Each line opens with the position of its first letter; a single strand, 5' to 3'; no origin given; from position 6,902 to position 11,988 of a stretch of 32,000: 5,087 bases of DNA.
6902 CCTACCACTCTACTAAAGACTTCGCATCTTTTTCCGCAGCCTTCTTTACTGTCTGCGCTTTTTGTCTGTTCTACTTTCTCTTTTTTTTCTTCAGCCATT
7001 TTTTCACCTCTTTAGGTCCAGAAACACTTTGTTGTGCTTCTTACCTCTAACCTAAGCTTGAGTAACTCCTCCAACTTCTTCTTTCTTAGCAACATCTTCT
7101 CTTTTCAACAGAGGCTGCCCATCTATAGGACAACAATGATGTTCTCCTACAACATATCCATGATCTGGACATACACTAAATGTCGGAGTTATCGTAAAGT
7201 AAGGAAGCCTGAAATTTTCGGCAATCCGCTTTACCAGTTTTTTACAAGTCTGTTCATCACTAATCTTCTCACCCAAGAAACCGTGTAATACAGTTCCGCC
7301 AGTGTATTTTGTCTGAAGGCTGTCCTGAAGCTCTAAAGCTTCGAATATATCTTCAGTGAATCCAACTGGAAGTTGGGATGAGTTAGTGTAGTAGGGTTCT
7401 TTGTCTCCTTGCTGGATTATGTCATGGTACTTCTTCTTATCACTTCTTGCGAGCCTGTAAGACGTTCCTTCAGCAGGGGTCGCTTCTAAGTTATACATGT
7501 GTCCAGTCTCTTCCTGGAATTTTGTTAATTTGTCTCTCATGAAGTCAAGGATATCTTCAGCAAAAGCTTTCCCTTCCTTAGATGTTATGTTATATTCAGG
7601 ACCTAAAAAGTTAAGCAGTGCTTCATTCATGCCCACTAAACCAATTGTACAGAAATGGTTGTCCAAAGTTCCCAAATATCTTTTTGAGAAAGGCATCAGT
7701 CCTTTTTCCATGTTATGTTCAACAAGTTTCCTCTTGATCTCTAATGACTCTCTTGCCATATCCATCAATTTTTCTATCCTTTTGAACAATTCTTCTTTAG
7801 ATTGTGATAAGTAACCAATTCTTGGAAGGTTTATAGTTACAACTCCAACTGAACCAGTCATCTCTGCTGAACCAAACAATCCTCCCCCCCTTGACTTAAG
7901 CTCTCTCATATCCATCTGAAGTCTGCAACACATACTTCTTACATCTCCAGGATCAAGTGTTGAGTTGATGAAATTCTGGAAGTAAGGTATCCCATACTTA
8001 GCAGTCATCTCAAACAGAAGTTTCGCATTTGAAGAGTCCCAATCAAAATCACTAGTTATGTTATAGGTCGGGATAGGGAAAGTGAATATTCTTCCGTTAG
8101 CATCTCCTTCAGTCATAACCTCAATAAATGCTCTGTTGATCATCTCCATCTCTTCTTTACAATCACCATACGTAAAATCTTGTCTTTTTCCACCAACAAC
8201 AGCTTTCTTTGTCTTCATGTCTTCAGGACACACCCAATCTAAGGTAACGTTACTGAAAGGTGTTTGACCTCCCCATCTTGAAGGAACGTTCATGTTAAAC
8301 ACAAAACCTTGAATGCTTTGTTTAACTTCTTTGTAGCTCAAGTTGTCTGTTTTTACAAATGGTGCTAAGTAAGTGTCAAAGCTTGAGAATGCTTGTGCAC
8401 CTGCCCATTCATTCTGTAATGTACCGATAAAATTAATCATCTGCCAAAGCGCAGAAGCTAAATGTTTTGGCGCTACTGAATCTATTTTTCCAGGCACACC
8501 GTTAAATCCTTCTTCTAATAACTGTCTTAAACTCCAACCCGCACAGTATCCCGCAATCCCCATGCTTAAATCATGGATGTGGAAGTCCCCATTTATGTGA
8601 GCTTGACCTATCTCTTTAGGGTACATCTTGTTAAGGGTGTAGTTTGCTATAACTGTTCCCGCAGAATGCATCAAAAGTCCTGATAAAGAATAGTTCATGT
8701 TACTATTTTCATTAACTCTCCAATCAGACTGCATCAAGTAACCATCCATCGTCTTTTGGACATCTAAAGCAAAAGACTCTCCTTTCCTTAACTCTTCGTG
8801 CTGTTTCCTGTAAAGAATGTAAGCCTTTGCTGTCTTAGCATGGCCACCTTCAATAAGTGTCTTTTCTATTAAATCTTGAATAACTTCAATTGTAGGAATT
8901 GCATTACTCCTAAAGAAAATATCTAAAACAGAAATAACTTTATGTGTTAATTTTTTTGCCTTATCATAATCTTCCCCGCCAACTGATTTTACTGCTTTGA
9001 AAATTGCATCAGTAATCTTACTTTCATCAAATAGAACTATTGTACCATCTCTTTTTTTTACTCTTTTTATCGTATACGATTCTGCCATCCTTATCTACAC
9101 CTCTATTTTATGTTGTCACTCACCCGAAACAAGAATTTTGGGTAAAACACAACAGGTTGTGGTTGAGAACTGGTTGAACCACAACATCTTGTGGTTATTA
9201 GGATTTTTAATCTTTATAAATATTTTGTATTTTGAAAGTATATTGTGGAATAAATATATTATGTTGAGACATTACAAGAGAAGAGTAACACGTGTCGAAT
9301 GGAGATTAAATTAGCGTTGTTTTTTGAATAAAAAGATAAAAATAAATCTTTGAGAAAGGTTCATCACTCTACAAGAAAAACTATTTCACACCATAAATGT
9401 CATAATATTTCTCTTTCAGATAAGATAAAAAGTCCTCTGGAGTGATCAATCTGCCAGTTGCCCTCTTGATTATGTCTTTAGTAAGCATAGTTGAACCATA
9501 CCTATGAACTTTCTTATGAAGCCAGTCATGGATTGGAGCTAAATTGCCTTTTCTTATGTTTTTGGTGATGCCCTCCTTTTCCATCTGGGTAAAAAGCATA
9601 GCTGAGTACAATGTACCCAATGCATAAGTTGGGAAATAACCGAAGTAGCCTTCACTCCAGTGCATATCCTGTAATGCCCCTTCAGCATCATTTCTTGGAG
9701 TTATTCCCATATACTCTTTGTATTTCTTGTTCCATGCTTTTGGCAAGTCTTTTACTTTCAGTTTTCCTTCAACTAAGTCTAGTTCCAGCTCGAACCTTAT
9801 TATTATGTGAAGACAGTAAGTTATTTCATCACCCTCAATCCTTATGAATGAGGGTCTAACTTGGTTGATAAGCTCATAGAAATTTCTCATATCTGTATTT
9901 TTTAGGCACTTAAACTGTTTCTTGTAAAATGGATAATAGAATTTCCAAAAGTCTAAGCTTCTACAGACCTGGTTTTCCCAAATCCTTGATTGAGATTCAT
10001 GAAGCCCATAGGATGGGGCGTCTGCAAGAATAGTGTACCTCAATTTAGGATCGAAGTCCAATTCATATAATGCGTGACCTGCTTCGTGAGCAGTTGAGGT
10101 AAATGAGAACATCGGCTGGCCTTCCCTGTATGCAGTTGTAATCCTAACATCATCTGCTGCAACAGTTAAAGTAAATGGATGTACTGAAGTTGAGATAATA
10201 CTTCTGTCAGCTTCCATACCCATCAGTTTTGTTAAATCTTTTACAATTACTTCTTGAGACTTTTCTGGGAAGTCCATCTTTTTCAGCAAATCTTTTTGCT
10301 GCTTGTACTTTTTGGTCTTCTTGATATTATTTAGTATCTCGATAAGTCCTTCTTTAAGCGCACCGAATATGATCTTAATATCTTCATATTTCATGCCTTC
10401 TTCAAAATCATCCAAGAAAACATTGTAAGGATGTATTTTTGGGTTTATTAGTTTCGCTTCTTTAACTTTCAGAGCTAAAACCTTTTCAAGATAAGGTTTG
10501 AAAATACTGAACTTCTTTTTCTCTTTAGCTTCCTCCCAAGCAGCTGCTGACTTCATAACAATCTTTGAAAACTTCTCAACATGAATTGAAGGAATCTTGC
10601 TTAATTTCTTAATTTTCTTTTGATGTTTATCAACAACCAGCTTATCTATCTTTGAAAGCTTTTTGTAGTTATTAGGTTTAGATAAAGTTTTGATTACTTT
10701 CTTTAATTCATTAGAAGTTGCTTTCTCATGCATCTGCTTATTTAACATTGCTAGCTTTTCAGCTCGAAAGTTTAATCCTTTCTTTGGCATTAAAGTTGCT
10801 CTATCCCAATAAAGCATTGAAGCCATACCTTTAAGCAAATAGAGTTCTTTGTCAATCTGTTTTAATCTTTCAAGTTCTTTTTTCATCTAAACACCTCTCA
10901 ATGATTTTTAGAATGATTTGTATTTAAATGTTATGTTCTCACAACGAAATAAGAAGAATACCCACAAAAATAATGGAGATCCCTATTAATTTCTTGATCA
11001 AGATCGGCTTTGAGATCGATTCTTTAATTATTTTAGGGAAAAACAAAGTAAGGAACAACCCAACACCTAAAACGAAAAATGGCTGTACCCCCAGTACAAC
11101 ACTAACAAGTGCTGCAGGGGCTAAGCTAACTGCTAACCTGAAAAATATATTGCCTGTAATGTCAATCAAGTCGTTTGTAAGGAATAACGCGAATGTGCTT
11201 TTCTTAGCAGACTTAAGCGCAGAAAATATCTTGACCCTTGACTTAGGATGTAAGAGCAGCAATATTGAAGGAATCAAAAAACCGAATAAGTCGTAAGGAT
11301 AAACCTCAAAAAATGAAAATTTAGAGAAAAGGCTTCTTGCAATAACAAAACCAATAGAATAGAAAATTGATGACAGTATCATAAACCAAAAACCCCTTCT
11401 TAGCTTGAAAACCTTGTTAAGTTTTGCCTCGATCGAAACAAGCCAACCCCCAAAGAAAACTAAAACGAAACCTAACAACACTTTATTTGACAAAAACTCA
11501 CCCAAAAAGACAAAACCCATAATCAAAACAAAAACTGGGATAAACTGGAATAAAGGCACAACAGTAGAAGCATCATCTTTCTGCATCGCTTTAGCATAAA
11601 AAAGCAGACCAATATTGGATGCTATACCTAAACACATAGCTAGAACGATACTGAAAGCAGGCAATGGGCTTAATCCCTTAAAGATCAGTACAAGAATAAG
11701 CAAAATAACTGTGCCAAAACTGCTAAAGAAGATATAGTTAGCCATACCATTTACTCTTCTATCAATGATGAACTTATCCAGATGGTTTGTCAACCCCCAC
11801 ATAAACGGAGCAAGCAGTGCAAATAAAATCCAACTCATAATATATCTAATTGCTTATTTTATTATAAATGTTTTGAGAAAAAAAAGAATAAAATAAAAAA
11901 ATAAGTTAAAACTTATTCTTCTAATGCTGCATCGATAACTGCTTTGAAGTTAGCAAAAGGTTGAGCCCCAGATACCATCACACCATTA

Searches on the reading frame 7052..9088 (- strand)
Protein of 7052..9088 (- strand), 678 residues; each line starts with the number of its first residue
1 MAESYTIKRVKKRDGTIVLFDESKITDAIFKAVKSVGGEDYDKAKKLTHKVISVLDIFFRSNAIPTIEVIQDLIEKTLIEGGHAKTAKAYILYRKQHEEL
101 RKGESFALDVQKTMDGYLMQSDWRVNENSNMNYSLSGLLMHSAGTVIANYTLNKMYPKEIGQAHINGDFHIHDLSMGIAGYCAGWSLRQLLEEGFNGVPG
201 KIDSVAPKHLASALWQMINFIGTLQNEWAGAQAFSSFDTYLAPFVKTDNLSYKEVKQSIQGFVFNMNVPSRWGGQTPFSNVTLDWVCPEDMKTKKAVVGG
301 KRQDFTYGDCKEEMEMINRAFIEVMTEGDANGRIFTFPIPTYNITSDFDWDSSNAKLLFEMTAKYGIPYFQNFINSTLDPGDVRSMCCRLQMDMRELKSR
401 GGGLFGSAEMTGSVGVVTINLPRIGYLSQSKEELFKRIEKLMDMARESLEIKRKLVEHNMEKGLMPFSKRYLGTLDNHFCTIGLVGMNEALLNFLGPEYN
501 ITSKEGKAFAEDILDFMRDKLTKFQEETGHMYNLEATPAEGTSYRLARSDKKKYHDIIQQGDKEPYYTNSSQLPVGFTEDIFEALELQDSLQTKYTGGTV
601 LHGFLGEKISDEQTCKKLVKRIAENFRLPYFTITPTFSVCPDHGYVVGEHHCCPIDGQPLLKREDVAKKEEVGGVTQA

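Call 79: search_protein_families(library=pfam, proteins=[window:7052-9088:-], max_evalue=0.001)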
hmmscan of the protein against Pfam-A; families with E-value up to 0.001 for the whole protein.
window:7052-9088:- (678 aa): 2 families
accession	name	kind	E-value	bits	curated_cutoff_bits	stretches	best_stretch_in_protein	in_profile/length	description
PF13597.11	NRDD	-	2.4e-180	601.4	26.2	1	127-654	1-525/562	Anaerobic ribonucleoside-triphosphate reductase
PF03477.21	ATP-cone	-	5.1e-22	78.6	25.8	1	9-99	2-88/88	ATP cone domain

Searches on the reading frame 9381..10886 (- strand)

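Call 79: search_protein_families(library=pfam, proteins=[window:9381-10886:-], max_evalue=0.001)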
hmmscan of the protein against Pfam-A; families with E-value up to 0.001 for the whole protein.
window:9381-10886:- (501 aa): 1 family
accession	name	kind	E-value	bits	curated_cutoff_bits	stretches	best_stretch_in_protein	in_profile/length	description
PF02074.21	Peptidase_M32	-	1.8e-161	538.6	25.1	1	8-494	2-489/489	Carboxypeptidase Taq (M32) metallopeptidase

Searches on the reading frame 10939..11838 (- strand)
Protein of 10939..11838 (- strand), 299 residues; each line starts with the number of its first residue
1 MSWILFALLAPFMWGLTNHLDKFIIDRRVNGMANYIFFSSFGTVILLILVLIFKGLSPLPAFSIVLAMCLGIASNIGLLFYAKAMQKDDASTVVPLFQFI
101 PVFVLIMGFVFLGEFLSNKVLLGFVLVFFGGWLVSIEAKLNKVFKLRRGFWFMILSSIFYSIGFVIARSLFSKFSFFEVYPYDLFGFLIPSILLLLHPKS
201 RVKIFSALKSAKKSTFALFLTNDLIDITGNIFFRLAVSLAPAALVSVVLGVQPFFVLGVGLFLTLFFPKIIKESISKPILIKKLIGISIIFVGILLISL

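Call 79: search_protein_families(library=pfam, proteins=[window:10939-11838:-], max_evalue=0.001)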
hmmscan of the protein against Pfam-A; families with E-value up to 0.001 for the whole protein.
window:10939-11838:- (299 aa): 1 family
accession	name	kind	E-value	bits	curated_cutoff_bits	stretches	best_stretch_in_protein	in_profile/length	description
PF00892.27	EamA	-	1.3e-17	64.8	28.2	1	1-135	1-134/135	EamA-like transporter family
